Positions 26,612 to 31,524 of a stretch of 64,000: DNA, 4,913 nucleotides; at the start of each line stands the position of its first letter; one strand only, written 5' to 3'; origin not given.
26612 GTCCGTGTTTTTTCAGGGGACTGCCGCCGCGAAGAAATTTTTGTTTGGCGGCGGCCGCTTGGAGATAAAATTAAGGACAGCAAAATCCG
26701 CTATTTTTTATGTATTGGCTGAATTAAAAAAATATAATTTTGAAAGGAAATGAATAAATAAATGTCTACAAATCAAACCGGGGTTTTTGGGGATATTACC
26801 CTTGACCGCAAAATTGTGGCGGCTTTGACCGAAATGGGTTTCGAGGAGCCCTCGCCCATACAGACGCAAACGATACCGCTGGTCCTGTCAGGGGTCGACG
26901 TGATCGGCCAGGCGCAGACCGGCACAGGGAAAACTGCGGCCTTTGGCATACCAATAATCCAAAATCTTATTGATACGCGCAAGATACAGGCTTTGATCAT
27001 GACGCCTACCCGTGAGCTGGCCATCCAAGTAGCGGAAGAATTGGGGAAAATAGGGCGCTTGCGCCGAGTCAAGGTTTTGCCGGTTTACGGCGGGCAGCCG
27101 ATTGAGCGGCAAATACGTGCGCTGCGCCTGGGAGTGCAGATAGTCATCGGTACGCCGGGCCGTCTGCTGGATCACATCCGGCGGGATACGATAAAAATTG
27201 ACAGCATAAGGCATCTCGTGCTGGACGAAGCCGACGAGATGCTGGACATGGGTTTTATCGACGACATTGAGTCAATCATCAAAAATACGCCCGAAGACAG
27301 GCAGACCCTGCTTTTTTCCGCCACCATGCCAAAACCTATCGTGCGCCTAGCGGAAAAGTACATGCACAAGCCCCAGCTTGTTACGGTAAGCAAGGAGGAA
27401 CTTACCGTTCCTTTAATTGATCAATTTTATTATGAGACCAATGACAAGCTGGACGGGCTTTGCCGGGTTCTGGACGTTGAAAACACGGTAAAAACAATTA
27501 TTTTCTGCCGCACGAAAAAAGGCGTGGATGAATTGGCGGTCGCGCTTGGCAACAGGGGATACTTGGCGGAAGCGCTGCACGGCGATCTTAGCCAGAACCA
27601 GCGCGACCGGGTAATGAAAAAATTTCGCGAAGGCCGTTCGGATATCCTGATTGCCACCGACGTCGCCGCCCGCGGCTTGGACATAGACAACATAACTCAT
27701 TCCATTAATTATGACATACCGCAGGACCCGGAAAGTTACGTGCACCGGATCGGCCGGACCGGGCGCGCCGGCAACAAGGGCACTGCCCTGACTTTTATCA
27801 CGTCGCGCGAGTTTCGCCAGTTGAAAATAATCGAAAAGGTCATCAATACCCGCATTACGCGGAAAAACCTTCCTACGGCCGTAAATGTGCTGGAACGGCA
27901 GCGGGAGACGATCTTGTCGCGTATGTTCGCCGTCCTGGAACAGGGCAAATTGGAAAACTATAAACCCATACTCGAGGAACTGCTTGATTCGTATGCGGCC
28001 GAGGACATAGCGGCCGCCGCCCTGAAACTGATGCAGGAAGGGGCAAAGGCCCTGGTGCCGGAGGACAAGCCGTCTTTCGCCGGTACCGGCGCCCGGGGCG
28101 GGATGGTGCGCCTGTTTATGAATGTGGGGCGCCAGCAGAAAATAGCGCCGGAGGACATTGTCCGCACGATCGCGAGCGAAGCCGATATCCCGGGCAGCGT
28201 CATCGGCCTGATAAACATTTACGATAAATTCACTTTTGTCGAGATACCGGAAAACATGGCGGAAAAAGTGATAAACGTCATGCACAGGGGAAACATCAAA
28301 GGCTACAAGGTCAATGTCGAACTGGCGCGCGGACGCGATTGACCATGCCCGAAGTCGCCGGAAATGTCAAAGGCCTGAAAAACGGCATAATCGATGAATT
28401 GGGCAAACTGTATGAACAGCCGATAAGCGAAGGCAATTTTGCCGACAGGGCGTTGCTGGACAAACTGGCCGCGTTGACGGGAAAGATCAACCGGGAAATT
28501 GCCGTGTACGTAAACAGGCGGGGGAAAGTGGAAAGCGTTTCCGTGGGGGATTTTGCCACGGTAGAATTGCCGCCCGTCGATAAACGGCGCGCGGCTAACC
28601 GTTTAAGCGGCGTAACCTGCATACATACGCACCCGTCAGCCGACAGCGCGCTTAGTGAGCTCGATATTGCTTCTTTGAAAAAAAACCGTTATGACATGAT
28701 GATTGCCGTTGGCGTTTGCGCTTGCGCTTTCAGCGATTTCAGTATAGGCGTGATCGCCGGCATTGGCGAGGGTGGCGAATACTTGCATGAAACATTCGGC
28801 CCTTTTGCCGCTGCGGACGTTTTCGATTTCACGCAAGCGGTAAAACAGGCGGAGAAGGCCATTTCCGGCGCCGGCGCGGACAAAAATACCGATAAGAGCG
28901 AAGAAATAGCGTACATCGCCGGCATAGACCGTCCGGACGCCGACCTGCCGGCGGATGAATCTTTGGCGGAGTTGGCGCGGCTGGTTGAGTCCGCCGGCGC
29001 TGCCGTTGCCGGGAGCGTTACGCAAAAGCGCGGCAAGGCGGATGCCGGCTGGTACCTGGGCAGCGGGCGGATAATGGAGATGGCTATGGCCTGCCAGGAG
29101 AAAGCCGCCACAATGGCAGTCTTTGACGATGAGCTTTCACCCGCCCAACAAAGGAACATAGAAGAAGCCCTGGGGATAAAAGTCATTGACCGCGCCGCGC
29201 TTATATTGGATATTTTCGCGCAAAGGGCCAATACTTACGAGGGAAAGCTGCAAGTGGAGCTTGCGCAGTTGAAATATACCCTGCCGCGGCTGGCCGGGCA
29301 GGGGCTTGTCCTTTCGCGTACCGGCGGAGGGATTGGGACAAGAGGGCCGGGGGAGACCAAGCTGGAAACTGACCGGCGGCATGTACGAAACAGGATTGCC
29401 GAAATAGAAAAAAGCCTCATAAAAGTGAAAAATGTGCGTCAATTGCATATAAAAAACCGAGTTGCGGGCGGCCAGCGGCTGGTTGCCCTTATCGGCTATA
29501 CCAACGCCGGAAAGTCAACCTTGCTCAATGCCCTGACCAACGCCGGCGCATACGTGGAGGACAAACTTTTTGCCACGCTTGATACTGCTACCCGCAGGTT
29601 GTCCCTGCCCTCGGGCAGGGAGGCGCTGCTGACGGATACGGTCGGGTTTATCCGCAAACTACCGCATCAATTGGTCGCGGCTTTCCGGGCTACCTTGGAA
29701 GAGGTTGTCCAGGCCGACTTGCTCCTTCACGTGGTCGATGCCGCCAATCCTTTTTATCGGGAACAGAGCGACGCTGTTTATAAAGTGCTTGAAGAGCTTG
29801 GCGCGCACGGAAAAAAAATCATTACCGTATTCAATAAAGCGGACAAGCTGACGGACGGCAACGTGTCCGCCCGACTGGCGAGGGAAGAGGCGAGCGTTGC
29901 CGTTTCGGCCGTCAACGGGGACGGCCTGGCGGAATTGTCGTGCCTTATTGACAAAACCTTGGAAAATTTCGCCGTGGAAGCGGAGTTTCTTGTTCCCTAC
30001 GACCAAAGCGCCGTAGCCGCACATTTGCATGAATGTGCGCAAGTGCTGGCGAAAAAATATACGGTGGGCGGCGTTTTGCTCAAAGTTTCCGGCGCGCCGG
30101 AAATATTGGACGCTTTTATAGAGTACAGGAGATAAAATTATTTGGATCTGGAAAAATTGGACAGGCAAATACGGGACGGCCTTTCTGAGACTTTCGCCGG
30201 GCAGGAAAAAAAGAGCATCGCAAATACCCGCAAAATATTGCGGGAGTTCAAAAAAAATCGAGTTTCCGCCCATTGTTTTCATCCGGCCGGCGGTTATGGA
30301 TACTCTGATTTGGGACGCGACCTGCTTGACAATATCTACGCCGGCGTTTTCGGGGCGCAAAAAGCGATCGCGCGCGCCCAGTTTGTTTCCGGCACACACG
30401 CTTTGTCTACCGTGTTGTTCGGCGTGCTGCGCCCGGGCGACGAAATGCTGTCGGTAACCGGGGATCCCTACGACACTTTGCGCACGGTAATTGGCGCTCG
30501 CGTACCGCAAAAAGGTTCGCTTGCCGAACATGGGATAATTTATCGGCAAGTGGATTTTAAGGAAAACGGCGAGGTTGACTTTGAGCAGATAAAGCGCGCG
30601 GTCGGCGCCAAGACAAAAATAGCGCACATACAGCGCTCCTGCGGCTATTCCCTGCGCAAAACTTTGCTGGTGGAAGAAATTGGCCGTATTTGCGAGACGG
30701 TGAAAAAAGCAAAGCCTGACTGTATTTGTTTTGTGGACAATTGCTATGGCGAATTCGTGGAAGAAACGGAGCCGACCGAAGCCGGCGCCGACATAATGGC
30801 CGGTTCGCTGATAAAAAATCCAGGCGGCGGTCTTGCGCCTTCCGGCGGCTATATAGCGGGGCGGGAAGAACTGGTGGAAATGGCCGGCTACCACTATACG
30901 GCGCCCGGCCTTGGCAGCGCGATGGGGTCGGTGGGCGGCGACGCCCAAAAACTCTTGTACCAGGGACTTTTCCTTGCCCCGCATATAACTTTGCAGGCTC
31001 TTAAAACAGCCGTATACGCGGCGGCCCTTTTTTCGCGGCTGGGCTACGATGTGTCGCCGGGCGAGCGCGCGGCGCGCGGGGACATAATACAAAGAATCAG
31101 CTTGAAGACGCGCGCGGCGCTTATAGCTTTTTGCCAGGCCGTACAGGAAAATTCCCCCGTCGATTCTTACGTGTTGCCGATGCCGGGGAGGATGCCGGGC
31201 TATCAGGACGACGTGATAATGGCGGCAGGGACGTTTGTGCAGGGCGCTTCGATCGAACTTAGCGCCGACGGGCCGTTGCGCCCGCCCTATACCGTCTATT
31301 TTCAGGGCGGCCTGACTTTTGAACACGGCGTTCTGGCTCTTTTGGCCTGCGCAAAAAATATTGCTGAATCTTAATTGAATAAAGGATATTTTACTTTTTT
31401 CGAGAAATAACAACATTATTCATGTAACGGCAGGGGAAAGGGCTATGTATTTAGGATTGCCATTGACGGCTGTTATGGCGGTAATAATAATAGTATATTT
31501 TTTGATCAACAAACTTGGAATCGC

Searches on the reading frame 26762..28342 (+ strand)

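Call 23: search_protein_families(library=pfam, proteins=[window:26762-28342:+], max_evalue=0.00001)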
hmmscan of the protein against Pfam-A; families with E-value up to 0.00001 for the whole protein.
window:26762-28342:+ (526 aa): 4 families
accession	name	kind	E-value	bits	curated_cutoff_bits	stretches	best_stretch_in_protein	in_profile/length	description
PF00270.35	DEAD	-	4.3e-51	173.4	26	1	31-193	1-164/167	DEAD/DEAH box helicase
PF00271.37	Helicase_C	-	6.3e-36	123.4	23.5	1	229-337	2-110/110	Helicase conserved C-terminal domain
PF03880.21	DbpA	-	4.3e-25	88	25.6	1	450-520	1-71/72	DbpA RNA binding domain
PF25399.1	DeaD_dimer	-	1.1e-10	41.8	23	1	371-435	1-67/67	RNA helicase DeaD dimerization domain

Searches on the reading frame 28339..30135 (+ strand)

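Call 23: search_protein_families(library=pfam, proteins=[window:28339-30135:+], max_evalue=0.00001)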
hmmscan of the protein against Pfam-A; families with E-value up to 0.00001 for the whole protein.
window:28339-30135:+ (598 aa): 5 families
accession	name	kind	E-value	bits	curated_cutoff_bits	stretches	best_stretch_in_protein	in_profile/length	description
PF13167.11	GTP-bdg_N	-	4.9e-31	107.6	25.4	1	207-294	2-89/89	GTP-binding GTPase N-terminal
PF16360.10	GTP-bdg_M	-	1.1e-30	106.5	29.5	1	296-374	1-79/79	GTP-binding GTPase Middle Region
PF01926.29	MMR_HSR1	-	3.9e-23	82.2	21.9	1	382-500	2-113/113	50S ribosome-binding GTPase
PF02421.24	FeoB_N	-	6.8e-06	26.1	27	0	382-510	3-124/156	Ferrous iron transport protein B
PF03193.22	RsgA_GTPase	-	7.6e-06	26.3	30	0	348-437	74-168/174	RsgA GTPase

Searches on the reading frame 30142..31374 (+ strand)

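Call 70: search_protein_families(library=pfam, proteins=[window:30142-31374:+], max_evalue=0.00001)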
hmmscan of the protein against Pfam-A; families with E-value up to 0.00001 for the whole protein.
window:30142-31374:+ (410 aa): 2 families
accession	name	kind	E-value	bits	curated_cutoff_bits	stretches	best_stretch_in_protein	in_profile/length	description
PF06838.17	Met_gamma_lyase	-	3.3e-172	573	24.2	1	5-406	3-403/405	Methionine gamma-lyase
PF01053.26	Cys_Met_Meta_PP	-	1.1e-06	27.9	27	1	51-241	43-214/381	Cys/Met metabolism PLP-dependent enzyme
